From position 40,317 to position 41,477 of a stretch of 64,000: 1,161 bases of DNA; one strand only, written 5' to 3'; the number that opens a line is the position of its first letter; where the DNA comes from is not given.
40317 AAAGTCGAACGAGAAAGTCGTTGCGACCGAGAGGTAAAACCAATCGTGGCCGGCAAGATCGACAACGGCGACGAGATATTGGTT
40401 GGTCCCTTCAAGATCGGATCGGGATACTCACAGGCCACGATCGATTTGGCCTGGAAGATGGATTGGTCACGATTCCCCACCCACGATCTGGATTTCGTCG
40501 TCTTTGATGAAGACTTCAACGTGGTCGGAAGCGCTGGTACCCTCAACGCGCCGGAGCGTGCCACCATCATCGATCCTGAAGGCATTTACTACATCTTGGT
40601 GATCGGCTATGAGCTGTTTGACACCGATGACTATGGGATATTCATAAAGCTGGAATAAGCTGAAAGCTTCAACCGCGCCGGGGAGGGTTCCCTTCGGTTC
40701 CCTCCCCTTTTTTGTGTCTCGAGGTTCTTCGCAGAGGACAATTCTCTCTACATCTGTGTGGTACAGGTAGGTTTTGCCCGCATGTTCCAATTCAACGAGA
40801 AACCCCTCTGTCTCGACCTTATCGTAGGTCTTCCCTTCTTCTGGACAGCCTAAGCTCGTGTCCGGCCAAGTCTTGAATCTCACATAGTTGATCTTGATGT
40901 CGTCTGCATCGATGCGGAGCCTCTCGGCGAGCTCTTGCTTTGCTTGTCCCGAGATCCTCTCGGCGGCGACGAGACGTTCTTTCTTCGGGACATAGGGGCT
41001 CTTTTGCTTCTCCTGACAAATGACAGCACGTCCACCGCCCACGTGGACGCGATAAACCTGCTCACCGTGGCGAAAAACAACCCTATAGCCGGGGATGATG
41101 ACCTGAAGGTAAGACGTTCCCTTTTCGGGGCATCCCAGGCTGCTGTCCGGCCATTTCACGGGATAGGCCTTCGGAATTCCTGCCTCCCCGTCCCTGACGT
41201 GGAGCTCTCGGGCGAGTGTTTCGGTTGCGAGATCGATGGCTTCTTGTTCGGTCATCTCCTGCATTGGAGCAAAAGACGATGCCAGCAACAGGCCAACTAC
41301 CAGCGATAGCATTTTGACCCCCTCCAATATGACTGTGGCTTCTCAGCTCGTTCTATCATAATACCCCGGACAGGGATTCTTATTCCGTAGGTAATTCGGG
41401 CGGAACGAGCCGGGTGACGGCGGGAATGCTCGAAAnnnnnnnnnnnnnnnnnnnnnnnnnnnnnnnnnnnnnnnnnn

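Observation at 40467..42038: Tandem paralogous secreted proteins built from a duplicated Cys-containing module of about 55 aa, adjacent to the S8 subtilase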

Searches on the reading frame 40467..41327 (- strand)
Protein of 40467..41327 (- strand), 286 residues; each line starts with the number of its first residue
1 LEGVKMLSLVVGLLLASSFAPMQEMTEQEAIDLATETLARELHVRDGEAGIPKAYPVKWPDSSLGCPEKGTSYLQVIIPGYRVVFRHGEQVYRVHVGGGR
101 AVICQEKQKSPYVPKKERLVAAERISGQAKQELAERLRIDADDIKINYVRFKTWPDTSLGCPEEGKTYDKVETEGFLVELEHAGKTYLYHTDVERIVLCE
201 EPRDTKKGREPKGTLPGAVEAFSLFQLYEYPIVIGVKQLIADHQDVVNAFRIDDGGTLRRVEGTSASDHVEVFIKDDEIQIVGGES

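Call 3: search_protein_families(library=pfam, proteins=[window:40467-41327:-], max_evalue=1)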
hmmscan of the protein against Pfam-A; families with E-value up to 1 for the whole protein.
window:40467-41327:- (286 aa): 1 family
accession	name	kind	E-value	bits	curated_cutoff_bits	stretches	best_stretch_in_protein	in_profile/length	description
PF25713.1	N4_GP8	-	0.22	12.5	25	1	79-110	8-39/62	Bacteriophage N4 DNA replication inhibitor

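Call 4: search_protein_families(library=ncbifam, proteins=[window:40467-41327:-], max_evalue=1)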
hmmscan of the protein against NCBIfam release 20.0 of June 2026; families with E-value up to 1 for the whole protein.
window:40467-41327:- (286 aa): 0 families

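Call 8: find_homologous_proteins(query=window:40467-41327:-, max_evalue=0.001)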
Query window:40467-41327:- (286 aa): 56 proteins with E <= 0.001 among 1529 candidates.
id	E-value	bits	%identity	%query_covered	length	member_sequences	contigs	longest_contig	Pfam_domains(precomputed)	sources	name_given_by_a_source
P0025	8.1e-117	408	92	69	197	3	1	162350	-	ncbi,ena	-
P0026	6.7e-99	349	78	69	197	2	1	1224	-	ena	-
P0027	6.3e-96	339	75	69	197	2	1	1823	-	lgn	-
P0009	5.9e-75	270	63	68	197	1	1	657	-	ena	-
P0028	6.2e-63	231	55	65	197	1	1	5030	-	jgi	jgi:hypothetical protein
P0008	3.8e-55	205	52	66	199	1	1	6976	-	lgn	-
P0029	1.1e-48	184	53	60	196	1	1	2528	-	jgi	jgi:hypothetical protein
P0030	1.7e-48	184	47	61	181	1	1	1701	-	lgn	-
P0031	7.3e-48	182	52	60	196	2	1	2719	-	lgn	-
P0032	4.6e-47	179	46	68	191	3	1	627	-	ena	-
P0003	1.4e-46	177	47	65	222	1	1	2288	-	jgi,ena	-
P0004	2.0e-46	177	46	64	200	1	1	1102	-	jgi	jgi:hypothetical protein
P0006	5.7e-46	175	44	65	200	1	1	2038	-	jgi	jgi:hypothetical protein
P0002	8.4e-46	175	46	65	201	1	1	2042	-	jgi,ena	-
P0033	1.6e-43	167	44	67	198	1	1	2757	-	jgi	jgi:hypothetical protein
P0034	1.2e-41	161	45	62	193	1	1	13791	-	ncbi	-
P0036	1.1e-39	155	42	66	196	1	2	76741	-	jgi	jgi:hypothetical protein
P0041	5.8e-38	149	35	51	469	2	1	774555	PF26940.1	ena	-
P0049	4.5e-32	130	38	69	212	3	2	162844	-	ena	-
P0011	3.4e-31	127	34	56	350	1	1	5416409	PF09310.15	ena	-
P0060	2.1e-26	111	37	61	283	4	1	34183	-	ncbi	-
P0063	7.9e-26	109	28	60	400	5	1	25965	-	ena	-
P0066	6.9e-25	106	33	51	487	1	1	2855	-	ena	-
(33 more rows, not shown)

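Call 12: find_encoding_contigs(protein=P0025, flank=8000, max_places=4)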
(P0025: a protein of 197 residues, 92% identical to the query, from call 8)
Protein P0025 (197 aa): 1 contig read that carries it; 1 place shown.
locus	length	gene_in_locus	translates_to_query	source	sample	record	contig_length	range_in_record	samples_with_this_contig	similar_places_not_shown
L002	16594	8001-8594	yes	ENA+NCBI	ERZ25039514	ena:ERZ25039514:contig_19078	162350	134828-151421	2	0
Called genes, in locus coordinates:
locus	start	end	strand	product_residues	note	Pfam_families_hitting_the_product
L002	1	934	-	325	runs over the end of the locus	PF13623:SurA_N_2 (faint), PF13624:SurA_N_3 (weak), PF13145:Rotamase_2, PF00639:Rotamase, PF13616:Rotamase_3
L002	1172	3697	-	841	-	PF22590:Cas3-like_C_2 (faint), PF02559:CarD_TRCF_RID, PF04851:ResIII (weak), PF00270:DEAD, PF00271:Helicase_C, PF03461:TRCF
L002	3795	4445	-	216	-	PF17757:UvrB_inter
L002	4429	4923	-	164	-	PF01467:CTP_transf_like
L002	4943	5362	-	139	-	PF14524:Wzt_C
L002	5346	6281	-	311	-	PF00005:ABC_tran, PF13304:AAA_21 (faint)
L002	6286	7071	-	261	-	PF01061:ABC2_membrane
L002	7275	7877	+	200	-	-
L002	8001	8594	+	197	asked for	-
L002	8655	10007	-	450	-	PF00082:Peptidase_S8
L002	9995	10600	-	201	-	PF00082:Peptidase_S8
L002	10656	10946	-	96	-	PF26036:Peptidase_inhib_put (weak)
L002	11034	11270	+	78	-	-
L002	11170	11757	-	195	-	PF11845:Tll0287-like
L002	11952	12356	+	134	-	PF00392:GntR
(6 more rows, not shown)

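Call 15: search_protein_families(library=pfam, proteins=[P0041, P0066, P0063, P0060], max_evalue=1)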
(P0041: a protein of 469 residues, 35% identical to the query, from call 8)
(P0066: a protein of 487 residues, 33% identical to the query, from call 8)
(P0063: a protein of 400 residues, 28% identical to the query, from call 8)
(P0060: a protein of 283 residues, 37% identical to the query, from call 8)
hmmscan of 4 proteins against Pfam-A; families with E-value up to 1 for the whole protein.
P0041 (469 aa): 5 families
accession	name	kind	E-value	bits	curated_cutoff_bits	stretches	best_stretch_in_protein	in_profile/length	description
PF01361.26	Tautomerase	-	5.1e-05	23.5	22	1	57-93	13-48/60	Tautomerase enzyme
PF18140.6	PCC_BT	-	9.4e-05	23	23.5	0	333-367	56-90/126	Propionyl-coenzyme A carboxylase BT domain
PF09310.15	PD-C2-AF1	-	0.00054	19.7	25.7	0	96-125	107-136/249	POU domain, class 2, associating factor 1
PF23415.1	MAPB1_N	-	0.014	14.9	27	0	178-221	135-178/197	Microtubule-associated protein 1B N-terminal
PF18082.7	NAT_N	-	0.039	15.3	27.8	0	364-397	16-49/129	N-acyltransferase N-terminal domain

P0066 (487 aa): 4 families
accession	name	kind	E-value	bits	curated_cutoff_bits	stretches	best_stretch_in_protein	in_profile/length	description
PF08905.16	DUF1850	-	0.017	15.9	27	0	160-205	21-64/87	Domain of unknown function (DUF1850)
PF08402.16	TOBE_2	-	0.029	14.9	21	1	293-344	17-68/76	TOBE domain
PF22859.1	IBIN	-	0.15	12.3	27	1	7-31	6-30/41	Induced by infection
PF08139.17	LPAM_1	-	0.35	11.8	20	1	8-20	6-18/18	Prokaryotic membrane lipoprotein lipid attachment site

P0063 (400 aa): 3 families
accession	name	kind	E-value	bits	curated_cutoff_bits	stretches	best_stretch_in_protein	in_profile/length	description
PF13412.12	HTH_24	-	0.021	14.8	21.9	0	125-138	21-34/48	Winged helix-turn-helix DNA-binding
PF18796.6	LPD1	-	0.087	13.3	27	1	67-106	31-70/78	Large polyvalent protein-associated domain 1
PF19508.4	DUF6042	-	0.31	11.1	26.8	1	70-145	26-85/219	Family of unknown function (DUF6042)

P0060 (283 aa): 0 families

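Call 33: search_protein_families(library=padloc, proteins=[window:40467-41327:-], max_evalue=0.1)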
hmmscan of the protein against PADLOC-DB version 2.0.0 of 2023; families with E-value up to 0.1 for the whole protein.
window:40467-41327:- (286 aa): 1 family
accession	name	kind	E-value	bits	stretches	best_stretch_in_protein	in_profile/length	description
PDLC01073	C3a123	-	0.047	12.5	0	110-171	90-134/164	Unknown function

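Call 63: find_encoding_contigs(protein=P0049, flank=4000, max_places=2)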
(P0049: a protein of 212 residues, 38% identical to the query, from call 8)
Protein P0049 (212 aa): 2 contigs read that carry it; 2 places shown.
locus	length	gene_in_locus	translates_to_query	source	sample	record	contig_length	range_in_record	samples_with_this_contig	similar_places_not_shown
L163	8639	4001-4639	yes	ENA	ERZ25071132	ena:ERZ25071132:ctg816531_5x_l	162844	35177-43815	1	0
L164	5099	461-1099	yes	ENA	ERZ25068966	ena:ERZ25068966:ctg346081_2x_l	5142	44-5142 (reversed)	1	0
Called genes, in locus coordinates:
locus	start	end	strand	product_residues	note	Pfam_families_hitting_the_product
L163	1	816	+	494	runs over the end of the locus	PF00392:GntR, PF00155:Aminotran_1_2, PF12897:Asp_aminotransf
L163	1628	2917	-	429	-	PF00872:Transposase_mut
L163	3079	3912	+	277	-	PF01569:PAP2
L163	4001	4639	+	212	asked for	-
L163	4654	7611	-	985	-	PF00082:Peptidase_S8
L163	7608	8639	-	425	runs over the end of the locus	PF00028:Cadherin, PF17803:Cadherin_4, PF17963:Big_9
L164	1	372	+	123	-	?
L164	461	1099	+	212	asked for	-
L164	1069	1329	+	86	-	-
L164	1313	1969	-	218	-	-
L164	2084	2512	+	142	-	-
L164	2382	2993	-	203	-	-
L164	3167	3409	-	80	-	-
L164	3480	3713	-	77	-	-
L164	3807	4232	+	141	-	-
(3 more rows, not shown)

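Call 64: find_encoding_contigs(protein=P0036, flank=4000, max_places=2)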
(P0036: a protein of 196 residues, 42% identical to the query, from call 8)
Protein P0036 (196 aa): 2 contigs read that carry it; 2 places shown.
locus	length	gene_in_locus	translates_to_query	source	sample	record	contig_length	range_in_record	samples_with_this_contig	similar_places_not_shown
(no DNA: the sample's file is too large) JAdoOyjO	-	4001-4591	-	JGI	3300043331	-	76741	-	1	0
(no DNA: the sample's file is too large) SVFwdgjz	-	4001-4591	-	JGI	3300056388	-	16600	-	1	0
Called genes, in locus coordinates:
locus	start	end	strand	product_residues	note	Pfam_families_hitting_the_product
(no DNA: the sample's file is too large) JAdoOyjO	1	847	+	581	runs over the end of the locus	PF13946:DUF4214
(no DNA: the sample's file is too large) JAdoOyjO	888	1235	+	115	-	PF03551:PadR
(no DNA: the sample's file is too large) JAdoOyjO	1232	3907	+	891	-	PF12704:MacB_PCD, PF02687:FtsX, PF12704:MacB_PCD, PF02687:FtsX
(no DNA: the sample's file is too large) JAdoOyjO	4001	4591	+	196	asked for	-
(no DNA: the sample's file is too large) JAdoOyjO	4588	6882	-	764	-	PF00082:Peptidase_S8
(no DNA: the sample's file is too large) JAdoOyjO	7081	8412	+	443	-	PF24251:DUF7453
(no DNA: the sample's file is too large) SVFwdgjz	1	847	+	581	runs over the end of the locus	PF13946:DUF4214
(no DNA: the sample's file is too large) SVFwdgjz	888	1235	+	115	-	PF03551:PadR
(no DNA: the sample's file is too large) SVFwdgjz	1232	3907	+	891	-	PF12704:MacB_PCD, PF02687:FtsX, PF12704:MacB_PCD, PF02687:FtsX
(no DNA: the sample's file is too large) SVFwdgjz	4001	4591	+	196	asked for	-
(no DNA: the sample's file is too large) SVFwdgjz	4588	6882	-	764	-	PF00082:Peptidase_S8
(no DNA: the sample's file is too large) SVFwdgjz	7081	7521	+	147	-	?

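Call 65: find_encoding_contigs(protein=P0034, flank=4000, max_places=2)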
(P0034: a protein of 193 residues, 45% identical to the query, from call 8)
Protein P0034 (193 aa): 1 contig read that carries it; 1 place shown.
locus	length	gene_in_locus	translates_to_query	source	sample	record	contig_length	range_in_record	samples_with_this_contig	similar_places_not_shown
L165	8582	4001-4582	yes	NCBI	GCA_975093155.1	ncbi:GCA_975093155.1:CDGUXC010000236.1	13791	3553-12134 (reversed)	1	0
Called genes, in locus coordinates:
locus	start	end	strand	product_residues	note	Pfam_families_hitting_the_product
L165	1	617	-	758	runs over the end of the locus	?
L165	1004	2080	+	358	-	PF08448:PAS_4, PF00512:HisKA, PF02518:HATPase_c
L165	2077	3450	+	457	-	PF00072:Response_reg, PF00158:Sigma54_activat, PF01078:Mg_chelatase (weak), PF14532:Sigma54_activ_2, PF07728:AAA_5 (weak), PF25601:AAA_lid_14, PF02954:HTH_8, PF13384:HTH_23 (weak), +1 more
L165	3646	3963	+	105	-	-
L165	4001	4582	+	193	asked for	-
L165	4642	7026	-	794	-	PF00082:Peptidase_S8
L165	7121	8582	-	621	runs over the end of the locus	PF00072:Response_reg, PF13188:PAS_8 (faint), PF00989:PAS, PF08447:PAS_3, PF08448:PAS_4, PF13426:PAS_9, PF00989:PAS, PF13426:PAS_9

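Call 83: predict_structure(alignment_id=A5)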
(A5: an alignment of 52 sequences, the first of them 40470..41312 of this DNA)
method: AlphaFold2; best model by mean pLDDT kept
length: 281 residues; sequences in the alignment: 52
mean_pLDDT: 77.6   pTM: 0.49
mean pLDDT of the five models: 77.6, 77.6, 76.0, 75.7, 75.6
residues with pLDDT >= 90: 141; 70-90: 45; 50-70: 47; < 50: 48
segments of 3 or more residues with pLDDT < 50: 205-238, 271-273, 278-281
pLDDT, mean of each block of 10 residues (from residue 1): 72 74 97 93 89 97 95 96 89 94 61 90 97 97 94 95 94 96 94 82 47 30 36 47 60 62 51 48 45
secondary structure, 60 per line:
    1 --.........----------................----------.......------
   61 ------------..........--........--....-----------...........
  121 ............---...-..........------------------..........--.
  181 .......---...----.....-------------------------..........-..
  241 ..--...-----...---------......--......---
elements in order: H3-11 H22-37 E48-54 E73-82 E85-92 E95-98 H110-132 E140-149 E168-177 E180-187 E191-193 H228-237 H239-242 E245-247 E253-255 E265-270 E273-278
